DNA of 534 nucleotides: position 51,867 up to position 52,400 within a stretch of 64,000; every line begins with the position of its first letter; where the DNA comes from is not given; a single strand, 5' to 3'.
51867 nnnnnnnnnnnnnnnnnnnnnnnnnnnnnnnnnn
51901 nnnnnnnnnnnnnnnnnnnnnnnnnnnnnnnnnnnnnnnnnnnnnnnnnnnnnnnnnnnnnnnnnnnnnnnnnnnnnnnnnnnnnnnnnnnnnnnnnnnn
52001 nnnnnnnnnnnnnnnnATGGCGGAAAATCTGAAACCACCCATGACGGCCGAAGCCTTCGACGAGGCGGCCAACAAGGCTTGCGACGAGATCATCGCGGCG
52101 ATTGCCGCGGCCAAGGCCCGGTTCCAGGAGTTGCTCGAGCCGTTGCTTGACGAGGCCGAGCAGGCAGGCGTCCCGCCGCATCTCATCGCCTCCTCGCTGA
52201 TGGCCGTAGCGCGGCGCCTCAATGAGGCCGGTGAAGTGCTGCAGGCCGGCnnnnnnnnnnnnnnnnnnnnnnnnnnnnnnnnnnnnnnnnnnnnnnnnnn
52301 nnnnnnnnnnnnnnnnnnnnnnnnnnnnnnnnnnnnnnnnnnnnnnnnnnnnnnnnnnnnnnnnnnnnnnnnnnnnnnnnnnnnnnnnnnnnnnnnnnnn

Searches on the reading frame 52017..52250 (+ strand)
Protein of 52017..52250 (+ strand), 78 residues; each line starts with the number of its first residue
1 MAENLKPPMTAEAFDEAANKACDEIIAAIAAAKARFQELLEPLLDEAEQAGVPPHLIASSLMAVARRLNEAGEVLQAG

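Call 20: search_protein_families(library=phrogs, proteins=[window:52017-52250:+], max_evalue=0.001)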
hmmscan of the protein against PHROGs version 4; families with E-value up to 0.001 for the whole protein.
window:52017-52250:+ (78 aa): 0 families

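Call 42: search_protein_families(library=pfam, proteins=[window:52017-52250:+], max_evalue=0.01)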
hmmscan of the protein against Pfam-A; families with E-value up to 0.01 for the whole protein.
window:52017-52250:+ (78 aa): 0 families

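Call 71: search_protein_families(library=pfam, proteins=[window:52017-52250:+], max_evalue=1)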
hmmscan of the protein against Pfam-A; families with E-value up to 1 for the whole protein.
window:52017-52250:+ (78 aa): 5 families
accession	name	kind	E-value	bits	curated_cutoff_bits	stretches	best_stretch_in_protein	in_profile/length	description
PF25326.1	ARM_SRB8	-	0.02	14.9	27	1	24-75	130-181/193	SRB8 ARM-like domain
PF12867.12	DinB_2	-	0.052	14.4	24.8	1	6-54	53-102/128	DinB superfamily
PF06506.16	PrpR_N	-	0.062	13.3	29.1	1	45-77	131-163/167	Propionate catabolism activator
PF13460.12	NAD_binding_10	-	0.069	13.4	27.2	1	17-67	56-104/184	NAD(P)H-binding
PF08678.16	Rsbr_N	-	0.25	11.9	27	1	10-68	29-87/130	Rsbr N terminal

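Call 92: search_protein_families(library=padloc, proteins=[window:52017-52250:+], max_evalue=0.01)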
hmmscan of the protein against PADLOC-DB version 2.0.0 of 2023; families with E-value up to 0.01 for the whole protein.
window:52017-52250:+ (78 aa): 0 families
